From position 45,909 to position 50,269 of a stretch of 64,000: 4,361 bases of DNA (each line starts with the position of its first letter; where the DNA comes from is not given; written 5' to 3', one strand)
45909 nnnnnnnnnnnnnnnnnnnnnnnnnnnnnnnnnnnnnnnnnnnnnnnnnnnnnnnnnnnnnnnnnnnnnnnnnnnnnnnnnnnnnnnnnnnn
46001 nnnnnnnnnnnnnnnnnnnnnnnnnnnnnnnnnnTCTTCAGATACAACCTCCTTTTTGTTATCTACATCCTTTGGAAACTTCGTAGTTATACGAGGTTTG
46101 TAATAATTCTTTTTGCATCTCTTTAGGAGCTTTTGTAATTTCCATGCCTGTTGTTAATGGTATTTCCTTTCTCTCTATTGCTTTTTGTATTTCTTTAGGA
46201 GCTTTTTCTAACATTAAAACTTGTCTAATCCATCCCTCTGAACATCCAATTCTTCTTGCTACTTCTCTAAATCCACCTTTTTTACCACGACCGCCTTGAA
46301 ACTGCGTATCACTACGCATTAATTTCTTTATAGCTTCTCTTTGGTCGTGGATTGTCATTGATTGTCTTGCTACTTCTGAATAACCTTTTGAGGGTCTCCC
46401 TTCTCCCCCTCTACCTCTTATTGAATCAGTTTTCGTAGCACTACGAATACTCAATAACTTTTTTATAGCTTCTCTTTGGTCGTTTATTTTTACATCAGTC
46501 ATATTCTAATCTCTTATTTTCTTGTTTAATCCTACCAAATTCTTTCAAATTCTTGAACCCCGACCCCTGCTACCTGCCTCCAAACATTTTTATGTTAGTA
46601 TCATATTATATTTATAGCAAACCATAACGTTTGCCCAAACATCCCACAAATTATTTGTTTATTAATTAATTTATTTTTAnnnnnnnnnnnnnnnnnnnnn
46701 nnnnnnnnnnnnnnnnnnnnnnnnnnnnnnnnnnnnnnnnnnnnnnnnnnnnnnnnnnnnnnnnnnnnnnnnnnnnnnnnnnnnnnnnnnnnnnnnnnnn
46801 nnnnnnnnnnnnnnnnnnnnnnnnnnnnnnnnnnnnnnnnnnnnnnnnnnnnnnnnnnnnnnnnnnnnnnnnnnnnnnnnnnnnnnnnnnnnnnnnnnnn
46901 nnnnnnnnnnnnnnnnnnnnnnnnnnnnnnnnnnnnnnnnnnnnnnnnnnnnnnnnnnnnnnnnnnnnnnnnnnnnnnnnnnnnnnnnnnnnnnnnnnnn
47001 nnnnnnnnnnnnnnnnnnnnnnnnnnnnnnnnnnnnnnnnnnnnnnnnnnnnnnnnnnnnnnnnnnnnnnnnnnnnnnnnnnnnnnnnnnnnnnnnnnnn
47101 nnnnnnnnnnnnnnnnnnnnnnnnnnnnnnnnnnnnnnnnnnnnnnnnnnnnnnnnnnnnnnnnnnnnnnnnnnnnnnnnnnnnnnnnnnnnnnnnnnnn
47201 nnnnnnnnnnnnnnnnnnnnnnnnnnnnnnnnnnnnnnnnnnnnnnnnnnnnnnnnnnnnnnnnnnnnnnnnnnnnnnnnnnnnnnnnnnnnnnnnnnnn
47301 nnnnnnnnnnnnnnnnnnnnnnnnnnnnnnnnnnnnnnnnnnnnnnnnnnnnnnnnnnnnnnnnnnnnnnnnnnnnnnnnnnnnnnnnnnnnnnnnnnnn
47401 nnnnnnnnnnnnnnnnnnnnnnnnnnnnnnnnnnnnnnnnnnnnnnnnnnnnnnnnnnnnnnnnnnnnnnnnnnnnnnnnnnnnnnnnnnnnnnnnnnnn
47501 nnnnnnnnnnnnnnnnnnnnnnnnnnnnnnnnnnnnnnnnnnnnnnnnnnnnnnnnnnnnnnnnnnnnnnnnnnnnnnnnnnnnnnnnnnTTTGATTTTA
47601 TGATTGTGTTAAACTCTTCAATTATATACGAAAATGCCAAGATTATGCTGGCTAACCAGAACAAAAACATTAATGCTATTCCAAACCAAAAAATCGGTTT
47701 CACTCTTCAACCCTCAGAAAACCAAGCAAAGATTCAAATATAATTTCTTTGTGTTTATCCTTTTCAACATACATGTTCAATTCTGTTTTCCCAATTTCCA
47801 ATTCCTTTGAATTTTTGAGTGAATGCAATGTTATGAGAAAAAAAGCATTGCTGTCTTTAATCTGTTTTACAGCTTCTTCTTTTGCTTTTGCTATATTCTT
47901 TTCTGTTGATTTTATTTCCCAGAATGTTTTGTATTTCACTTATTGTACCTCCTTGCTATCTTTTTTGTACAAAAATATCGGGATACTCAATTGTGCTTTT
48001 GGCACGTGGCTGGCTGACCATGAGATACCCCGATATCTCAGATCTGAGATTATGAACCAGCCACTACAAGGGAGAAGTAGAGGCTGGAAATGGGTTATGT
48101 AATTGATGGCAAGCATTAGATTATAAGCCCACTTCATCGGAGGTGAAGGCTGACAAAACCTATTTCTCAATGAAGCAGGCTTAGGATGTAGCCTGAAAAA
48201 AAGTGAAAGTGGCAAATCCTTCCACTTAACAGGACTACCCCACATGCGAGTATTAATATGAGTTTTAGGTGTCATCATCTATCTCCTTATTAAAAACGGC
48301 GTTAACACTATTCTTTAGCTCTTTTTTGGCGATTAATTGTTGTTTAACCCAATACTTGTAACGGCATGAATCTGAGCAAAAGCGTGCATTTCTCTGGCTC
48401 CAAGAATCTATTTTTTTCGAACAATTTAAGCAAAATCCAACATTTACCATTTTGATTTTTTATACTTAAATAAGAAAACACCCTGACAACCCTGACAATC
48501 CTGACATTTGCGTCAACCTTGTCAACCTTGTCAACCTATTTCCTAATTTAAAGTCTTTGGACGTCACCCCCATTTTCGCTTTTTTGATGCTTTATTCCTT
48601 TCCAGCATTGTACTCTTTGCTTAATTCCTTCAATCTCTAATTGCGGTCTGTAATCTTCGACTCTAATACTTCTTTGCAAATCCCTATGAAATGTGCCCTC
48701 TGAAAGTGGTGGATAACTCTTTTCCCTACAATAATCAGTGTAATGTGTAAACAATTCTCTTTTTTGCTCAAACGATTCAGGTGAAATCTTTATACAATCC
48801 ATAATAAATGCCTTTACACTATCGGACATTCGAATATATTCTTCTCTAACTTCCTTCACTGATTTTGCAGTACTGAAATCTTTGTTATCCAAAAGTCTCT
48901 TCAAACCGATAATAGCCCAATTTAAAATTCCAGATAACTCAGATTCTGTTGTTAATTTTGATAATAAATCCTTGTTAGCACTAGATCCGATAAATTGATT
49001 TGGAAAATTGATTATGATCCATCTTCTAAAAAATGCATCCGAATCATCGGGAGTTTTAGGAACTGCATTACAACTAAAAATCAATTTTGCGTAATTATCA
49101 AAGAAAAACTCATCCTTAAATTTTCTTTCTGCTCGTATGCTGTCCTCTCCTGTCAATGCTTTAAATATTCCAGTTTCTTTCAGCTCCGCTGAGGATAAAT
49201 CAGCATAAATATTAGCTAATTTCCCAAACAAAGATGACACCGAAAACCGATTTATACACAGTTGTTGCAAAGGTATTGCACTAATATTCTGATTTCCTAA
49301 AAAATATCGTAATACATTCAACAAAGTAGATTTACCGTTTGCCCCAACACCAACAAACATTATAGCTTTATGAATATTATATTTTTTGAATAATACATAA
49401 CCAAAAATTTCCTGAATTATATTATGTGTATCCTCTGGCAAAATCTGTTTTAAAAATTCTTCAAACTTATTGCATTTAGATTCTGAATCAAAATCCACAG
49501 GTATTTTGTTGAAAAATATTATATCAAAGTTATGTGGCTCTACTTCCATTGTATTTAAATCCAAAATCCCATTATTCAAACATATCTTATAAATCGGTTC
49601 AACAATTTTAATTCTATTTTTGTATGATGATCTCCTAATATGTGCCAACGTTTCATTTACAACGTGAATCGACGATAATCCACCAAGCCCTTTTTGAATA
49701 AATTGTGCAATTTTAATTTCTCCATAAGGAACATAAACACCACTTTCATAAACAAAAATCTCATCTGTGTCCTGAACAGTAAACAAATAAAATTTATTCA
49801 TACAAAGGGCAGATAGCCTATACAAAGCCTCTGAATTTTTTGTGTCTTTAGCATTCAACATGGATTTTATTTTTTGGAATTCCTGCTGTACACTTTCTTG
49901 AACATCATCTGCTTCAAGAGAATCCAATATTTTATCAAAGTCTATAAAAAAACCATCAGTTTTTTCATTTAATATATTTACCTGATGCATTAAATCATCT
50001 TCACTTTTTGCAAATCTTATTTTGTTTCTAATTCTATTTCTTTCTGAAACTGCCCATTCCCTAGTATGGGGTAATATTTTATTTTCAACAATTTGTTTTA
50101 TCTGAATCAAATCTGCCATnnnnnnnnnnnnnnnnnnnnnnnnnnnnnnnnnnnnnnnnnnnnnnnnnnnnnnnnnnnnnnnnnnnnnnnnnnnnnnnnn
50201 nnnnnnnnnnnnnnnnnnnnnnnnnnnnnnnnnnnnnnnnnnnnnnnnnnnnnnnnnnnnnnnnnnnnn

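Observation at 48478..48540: Inverted 3+3 iteron array (TGACAA core) next to the D5-like primase-helicase; likely replication origin of the element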

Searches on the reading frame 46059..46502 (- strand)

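Call 9: search_protein_families(library=pfam, proteins=[window:46059-46502:-], max_evalue=0.01)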
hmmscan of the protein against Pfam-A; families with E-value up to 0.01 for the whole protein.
window:46059-46502:- (147 aa): 1 family
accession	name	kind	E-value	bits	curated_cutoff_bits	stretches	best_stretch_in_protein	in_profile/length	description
PF17762.8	HTH_ParB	-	2.1e-05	25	22.6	1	79-139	24-85/102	ParB HTH domain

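Call 24: search_protein_families(library=ncbifam, proteins=[window:46059-46502:-], max_evalue=0.01)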
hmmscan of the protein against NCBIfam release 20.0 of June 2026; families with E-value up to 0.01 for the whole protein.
window:46059-46502:- (147 aa): 0 families

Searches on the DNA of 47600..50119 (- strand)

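Call 11: search_rna_families(source=window, start=47600, end=48700, threshold=evalue, max_evalue=1)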
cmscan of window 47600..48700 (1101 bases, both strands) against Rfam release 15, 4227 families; matches with E-value up to 1: 1.
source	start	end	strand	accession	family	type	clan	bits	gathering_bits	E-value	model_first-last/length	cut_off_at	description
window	47865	47890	-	RF02248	Six3os1_3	Gene; lncRNA;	-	14.1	40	0.71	50-75/75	no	Six3os1 conserved region 3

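Call 56: search_rna_families(sources=[L002, L018, L082, L060, L007, L027, L087, L003, L010, L005, L001, L004, L008, L009, L037, L081], threshold=gathering)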
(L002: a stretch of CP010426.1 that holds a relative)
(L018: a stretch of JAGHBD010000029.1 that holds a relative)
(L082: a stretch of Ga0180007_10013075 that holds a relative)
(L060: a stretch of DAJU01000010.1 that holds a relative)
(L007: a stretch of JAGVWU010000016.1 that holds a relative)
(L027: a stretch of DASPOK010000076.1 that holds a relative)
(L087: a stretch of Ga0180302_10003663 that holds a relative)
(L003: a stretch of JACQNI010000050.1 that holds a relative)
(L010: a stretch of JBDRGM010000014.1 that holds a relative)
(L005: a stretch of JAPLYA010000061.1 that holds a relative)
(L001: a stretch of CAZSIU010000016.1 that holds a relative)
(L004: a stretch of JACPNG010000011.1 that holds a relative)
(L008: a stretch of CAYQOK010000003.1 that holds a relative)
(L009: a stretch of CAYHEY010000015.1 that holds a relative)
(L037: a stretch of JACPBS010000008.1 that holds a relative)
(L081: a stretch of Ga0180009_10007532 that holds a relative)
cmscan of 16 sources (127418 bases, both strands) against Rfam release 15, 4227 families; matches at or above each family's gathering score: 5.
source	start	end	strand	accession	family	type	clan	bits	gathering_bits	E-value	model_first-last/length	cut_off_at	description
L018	835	953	+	RF00005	tRNA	Gene; tRNA;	CL00001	62.8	29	6.1e-11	1-71/71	no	tRNA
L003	1307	1392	+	RF00005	tRNA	Gene; tRNA;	CL00001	57.3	29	2e-09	1-71/71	no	tRNA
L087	7218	7289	-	RF00005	tRNA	Gene; tRNA;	CL00001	52.9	29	3.2e-08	1-71/71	no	tRNA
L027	7467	7551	-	RF00005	tRNA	Gene; tRNA;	CL00001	51.2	29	9.2e-08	1-71/71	no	tRNA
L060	847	941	+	RF00005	tRNA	Gene; tRNA;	CL00001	44.2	29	7.7e-06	1-71/71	no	tRNA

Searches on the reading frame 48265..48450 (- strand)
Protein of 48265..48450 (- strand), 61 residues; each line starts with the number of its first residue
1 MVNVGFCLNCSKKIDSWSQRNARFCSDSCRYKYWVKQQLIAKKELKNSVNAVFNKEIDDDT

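Call 9: search_protein_families(library=pfam, proteins=[window:48265-48450:-], max_evalue=0.01)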
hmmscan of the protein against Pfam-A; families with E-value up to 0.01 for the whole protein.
window:48265-48450:- (61 aa): 2 families
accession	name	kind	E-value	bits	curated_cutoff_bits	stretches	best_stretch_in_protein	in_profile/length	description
PF09889.16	DUF2116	-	0.00035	20.9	26.8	1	7-42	6-37/59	Probable treble clef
PF12855.13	Ecl1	-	0.0076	17.8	28.3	1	6-32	7-31/170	TORC1 inhibitor Ecl family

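Call 24: search_protein_families(library=ncbifam, proteins=[window:48265-48450:-], max_evalue=0.01)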
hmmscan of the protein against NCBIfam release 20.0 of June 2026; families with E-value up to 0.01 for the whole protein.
window:48265-48450:- (61 aa): 0 families
